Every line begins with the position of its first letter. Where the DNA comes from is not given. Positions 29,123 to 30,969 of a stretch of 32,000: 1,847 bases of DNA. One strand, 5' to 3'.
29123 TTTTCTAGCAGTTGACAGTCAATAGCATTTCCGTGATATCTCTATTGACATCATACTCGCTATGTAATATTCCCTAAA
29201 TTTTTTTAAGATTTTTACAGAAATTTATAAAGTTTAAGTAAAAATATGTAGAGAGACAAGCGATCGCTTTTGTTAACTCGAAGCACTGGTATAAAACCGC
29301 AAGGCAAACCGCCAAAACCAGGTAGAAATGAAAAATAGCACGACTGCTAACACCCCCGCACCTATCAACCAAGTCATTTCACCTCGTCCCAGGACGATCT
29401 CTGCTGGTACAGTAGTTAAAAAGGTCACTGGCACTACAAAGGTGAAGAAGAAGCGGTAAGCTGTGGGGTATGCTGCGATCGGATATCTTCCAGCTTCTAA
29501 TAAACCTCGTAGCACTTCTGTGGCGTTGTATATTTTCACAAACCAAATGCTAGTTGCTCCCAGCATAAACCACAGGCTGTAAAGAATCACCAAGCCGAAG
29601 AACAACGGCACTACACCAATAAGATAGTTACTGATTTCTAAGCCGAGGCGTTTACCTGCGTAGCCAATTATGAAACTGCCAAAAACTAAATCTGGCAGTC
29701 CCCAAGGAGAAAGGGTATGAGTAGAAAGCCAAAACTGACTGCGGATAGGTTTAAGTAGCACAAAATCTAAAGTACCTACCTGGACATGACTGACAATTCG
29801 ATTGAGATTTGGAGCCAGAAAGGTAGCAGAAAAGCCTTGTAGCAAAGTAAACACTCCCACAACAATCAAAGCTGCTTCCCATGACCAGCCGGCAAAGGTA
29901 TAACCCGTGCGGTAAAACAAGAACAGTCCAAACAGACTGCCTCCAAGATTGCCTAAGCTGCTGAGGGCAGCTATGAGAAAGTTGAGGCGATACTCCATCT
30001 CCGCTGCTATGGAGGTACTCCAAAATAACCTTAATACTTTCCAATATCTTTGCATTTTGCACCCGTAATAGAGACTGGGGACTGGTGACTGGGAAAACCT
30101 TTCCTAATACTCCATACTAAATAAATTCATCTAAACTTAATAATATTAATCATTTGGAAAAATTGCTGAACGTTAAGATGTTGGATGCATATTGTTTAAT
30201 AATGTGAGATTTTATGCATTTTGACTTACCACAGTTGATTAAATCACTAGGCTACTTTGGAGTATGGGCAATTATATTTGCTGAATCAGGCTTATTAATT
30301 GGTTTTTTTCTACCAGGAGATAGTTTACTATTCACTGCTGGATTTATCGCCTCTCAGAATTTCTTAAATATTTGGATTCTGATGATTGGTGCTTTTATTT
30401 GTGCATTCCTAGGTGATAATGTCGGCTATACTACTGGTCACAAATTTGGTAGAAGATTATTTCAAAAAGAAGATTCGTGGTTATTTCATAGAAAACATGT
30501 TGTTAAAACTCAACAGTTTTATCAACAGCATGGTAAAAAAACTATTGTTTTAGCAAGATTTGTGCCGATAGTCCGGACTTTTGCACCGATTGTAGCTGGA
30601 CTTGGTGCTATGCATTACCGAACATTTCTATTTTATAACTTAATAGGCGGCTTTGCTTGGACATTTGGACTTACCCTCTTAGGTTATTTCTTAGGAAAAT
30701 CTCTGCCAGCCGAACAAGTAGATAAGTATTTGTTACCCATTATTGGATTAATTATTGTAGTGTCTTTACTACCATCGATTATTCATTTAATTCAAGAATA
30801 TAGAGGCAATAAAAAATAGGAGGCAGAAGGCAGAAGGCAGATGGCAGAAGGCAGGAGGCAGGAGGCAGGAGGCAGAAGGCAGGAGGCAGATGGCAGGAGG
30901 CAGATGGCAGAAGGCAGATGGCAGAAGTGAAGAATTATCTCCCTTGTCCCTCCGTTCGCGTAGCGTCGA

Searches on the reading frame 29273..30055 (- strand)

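Call 11: search_protein_families(library=pfam, proteins=[window:29273-30055:-], max_evalue=0.001)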
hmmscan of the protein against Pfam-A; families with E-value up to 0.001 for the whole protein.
window:29273-30055:- (260 aa): 1 family
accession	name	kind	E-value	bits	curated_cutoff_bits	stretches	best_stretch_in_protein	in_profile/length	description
PF06182.17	ABC2_membrane_6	-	1.9e-73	247.4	22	1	35-259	2-229/229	ABC-2 family transporter protein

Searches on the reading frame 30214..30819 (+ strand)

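Call 88: search_protein_families(library=pfam, proteins=[window:30214-30819:+], max_evalue=0.001)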
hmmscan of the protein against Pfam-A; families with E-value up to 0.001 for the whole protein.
window:30214-30819:+ (201 aa): 1 family
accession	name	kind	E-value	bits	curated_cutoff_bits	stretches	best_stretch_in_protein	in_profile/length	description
PF09335.16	VTT_dom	-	2.8e-23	83.1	33.9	1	33-158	1-122/123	VTT domain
